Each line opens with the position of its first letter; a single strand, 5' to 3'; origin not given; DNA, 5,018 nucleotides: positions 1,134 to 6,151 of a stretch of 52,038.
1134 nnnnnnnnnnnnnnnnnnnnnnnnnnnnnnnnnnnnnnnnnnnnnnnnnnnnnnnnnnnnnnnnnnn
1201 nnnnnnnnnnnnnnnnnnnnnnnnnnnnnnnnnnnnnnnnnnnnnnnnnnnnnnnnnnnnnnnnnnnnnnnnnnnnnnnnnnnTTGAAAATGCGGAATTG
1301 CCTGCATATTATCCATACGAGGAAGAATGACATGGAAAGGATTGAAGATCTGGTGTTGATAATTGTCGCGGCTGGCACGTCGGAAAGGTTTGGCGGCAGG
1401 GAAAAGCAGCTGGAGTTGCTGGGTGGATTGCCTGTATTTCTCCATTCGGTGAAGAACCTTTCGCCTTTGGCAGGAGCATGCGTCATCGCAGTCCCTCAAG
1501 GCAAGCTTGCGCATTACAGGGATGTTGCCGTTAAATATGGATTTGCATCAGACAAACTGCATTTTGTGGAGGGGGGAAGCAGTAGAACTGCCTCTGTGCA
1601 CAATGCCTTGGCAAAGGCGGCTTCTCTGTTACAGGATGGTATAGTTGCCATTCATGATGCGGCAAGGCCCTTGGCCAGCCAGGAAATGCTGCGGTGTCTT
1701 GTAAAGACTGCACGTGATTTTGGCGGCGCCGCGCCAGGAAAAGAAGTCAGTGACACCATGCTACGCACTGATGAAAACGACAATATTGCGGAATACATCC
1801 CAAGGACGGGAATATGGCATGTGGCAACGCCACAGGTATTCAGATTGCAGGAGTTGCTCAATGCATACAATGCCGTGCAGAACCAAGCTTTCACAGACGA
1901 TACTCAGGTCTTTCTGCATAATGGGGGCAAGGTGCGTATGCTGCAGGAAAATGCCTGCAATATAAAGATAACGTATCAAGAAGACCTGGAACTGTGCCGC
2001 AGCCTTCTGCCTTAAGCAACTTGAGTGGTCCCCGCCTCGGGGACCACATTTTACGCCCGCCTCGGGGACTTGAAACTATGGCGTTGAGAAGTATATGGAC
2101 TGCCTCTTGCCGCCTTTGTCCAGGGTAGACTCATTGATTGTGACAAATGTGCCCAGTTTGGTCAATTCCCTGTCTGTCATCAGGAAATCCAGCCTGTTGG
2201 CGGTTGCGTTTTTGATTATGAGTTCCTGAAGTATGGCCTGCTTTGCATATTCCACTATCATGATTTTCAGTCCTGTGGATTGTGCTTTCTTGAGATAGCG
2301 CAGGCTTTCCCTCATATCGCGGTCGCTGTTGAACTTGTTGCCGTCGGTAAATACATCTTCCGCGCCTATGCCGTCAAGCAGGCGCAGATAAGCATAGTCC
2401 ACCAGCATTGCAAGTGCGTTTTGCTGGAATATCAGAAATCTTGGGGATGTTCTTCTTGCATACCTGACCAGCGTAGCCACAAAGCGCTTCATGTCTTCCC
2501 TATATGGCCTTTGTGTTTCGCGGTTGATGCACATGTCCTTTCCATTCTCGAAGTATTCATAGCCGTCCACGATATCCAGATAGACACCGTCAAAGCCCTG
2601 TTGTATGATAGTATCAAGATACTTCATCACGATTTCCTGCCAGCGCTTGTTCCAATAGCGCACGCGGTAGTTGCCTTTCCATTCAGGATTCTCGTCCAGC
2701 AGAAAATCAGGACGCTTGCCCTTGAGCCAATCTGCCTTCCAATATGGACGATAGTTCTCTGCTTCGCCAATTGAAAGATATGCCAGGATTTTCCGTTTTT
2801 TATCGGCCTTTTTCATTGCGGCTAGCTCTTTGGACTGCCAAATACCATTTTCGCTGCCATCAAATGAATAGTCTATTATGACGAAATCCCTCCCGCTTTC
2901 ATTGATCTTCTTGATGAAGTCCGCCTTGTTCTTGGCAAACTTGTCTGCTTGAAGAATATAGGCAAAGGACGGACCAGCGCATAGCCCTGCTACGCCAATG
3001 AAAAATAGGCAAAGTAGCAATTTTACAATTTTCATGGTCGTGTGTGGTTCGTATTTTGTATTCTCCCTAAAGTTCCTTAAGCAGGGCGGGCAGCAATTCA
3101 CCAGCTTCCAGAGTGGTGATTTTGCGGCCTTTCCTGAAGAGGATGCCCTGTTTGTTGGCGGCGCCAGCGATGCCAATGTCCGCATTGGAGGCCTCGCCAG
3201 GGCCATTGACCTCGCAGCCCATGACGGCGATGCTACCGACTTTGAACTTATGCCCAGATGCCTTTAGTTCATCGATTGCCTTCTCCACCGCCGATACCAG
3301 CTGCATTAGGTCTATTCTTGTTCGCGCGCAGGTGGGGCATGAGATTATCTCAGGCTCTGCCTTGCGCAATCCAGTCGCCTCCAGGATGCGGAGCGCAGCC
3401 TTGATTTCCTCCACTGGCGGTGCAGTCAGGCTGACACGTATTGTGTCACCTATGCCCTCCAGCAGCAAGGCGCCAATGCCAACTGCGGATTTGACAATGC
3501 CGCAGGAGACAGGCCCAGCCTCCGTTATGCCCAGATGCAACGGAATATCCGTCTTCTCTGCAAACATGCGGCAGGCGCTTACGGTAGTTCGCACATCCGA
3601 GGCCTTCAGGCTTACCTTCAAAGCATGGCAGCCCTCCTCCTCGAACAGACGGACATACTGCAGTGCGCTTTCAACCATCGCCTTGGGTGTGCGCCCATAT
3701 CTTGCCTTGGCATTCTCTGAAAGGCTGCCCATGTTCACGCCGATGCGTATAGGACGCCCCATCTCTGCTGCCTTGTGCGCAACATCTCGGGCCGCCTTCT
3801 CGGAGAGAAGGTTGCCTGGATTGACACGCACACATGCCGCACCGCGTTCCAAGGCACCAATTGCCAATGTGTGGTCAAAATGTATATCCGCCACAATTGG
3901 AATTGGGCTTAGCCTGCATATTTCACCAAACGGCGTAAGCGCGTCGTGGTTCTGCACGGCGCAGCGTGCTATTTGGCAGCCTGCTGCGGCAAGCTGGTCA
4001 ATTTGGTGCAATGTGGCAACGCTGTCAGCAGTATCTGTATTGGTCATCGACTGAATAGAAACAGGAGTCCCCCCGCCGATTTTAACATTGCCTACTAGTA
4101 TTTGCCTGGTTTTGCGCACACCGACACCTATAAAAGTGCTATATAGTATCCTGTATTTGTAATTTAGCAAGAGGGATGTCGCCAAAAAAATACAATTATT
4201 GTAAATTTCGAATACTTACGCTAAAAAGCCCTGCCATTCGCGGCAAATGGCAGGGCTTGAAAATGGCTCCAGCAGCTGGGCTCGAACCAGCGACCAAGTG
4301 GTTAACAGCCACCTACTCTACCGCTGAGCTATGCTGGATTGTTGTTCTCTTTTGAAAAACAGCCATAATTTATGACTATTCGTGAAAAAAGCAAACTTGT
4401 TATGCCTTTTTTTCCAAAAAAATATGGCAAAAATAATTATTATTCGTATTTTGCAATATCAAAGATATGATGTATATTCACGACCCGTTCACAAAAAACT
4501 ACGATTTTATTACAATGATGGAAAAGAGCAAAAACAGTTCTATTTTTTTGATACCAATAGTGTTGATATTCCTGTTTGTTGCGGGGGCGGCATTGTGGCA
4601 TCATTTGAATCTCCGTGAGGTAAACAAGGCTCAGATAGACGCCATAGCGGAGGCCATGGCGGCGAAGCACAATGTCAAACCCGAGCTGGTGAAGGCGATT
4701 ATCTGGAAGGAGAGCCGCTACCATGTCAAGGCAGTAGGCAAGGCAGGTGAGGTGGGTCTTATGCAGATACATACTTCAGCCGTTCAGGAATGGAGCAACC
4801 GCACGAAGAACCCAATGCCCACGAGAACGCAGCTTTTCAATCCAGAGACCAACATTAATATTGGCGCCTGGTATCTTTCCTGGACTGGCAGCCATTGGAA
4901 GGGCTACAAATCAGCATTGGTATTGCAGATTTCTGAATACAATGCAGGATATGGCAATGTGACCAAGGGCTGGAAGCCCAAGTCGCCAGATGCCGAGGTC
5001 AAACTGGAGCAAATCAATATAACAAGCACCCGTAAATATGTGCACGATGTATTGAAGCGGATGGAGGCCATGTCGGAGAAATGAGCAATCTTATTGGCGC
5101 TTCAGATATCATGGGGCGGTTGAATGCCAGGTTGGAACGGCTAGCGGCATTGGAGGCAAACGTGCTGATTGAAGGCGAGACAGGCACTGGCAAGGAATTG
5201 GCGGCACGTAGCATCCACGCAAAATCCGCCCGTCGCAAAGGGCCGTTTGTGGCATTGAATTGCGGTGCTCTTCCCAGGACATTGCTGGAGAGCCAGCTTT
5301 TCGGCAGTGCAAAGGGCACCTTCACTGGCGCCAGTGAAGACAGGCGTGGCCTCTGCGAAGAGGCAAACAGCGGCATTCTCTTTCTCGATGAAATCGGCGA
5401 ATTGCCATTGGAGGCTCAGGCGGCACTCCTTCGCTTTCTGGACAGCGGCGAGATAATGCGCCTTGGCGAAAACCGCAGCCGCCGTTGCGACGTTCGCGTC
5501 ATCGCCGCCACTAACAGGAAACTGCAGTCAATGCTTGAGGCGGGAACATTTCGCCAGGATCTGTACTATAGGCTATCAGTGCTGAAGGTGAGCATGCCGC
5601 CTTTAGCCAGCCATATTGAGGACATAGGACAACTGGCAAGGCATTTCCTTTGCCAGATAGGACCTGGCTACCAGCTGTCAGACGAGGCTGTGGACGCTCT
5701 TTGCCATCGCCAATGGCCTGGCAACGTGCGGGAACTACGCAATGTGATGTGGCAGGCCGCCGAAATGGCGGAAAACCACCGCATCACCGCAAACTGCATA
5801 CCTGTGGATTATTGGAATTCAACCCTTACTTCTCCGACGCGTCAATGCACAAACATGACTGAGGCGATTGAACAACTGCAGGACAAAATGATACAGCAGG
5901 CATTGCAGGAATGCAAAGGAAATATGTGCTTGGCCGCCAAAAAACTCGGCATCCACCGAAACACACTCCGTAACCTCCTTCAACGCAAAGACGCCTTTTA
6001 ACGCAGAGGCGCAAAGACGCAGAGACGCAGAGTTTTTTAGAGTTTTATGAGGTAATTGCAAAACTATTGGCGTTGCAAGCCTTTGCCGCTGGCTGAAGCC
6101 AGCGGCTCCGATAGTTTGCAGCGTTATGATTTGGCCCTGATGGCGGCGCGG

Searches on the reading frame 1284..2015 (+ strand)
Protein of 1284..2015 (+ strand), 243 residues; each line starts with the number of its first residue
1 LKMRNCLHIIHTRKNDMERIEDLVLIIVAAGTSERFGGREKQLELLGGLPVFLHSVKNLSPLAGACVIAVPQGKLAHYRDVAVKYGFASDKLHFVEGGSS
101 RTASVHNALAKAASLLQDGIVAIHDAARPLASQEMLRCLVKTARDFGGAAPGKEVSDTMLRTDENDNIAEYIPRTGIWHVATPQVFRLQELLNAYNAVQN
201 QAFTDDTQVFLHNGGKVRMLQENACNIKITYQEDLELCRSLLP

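Call 48: search_protein_families(library=pfam, proteins=[window:1284-2015:+], max_evalue=0.001)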
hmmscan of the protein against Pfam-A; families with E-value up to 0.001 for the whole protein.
window:1284-2015:+ (243 aa): 2 families
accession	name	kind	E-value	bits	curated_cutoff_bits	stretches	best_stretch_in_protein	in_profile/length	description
PF01128.25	IspD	-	4e-40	138.4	27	1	24-240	2-217/221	2-C-methyl-D-erythritol 4-phosphate cytidylyltransferase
PF12804.13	NTP_transf_3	-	7.9e-08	33.1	27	1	26-142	2-110/160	MobA-like NTP transferase domain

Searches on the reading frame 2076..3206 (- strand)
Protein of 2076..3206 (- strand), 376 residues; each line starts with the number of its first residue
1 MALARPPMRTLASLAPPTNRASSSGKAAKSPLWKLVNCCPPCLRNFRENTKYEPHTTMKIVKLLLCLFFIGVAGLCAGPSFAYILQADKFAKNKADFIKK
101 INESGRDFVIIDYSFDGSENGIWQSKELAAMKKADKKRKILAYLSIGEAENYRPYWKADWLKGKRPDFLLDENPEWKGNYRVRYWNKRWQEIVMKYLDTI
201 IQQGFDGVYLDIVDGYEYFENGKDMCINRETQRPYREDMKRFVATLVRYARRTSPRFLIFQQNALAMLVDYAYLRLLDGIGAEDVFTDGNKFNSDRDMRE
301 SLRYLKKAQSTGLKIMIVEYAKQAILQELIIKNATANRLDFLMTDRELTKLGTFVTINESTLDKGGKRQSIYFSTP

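Call 48: search_protein_families(library=pfam, proteins=[window:2076-3206:-], max_evalue=0.001)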
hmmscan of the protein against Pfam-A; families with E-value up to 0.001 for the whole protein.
window:2076-3206:- (376 aa): 2 families
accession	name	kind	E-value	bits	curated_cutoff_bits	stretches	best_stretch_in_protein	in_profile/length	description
PF03537.19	Glyco_hydro_114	-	5.4e-24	85.1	27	1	113-349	20-228/231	Glycoside-hydrolase family GH114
PF14885.12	GHL15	-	0.00021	21.8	27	1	149-318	26-198/271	Hypothetical glycosyl hydrolase family 15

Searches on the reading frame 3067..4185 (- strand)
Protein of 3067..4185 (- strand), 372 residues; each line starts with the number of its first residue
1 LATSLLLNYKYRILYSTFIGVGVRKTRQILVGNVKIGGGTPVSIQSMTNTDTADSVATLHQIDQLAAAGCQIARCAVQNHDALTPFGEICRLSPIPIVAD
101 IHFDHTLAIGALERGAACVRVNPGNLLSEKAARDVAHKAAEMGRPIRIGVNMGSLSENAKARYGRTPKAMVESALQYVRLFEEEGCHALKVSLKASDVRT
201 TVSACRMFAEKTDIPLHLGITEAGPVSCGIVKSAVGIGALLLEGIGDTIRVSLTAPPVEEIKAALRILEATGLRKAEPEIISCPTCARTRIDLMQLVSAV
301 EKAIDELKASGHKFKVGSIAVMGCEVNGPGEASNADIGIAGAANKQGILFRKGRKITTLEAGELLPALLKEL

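Call 48: search_protein_families(library=pfam, proteins=[window:3067-4185:-], max_evalue=0.001)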
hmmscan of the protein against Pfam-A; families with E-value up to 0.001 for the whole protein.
window:3067-4185:- (372 aa): 1 family
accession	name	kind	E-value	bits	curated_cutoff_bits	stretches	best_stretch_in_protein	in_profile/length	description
PF04551.19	GcpE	-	2.7e-130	434.8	32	1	26-371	1-340/343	GcpE protein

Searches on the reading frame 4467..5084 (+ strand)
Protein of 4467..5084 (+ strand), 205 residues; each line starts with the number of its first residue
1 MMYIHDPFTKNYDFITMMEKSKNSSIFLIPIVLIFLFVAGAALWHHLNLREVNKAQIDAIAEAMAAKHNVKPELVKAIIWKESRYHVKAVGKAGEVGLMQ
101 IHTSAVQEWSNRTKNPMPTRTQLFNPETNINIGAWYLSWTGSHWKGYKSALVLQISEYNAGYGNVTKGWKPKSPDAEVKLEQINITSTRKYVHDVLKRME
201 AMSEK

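Call 48: search_protein_families(library=pfam, proteins=[window:4467-5084:+], max_evalue=0.001)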
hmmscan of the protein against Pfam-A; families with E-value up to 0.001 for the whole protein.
window:4467-5084:+ (205 aa): 1 family
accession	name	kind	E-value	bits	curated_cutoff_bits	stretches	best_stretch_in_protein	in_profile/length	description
PF01464.25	SLT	-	1.6e-22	79.7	21.3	1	62-167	4-103/117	Transglycosylase SLT domain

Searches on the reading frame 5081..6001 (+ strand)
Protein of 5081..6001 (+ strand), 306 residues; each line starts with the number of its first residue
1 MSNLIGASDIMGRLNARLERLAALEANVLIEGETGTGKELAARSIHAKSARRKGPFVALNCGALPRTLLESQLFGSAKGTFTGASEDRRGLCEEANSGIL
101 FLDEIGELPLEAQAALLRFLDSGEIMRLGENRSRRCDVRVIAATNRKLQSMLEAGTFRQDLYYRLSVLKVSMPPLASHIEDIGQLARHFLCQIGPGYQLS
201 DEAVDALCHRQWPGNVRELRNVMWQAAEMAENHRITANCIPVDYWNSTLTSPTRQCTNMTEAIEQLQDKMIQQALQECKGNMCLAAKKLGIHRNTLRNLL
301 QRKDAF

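Call 48: search_protein_families(library=pfam, proteins=[window:5081-6001:+], max_evalue=0.001)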
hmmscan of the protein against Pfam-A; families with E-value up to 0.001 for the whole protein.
window:5081-6001:+ (306 aa): 9 families
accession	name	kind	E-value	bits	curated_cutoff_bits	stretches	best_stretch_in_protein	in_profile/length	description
PF00158.32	Sigma54_activat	-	1.1e-66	224.1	20.2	1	4-170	1-167/168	Sigma-54 interaction domain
PF14532.12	Sigma54_activ_2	-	4.3e-25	89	25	1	5-175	1-138/138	Sigma-54 interaction domain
PF25601.1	AAA_lid_14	-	1e-15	57.7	27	1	179-251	4-81/87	AAA+ ATPase lid domain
PF02954.25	HTH_8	-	2.6e-10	40.3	22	1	263-298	2-37/42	Bacterial regulatory protein, Fis family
PF00004.35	AAA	-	2.7e-07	31.5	21.2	1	28-151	1-114/131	ATPase family associated with various cellular activities (AAA)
PF07728.20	AAA_5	-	2.7e-07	31.1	22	1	27-147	1-124/139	AAA domain (dynein-related subfamily)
PF01078.27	Mg_chelatase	-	1.4e-06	28.3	20.3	1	79-145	89-157/207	Magnesium chelatase, subunit ChlI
PF07724.20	AAA_2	-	6.3e-05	23.5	27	1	25-153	3-132/166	AAA domain (Cdc48 subfamily)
PF13556.12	HTH_30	-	8.7e-05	22.7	27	1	276-302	9-35/59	PucR C-terminal helix-turn-helix domain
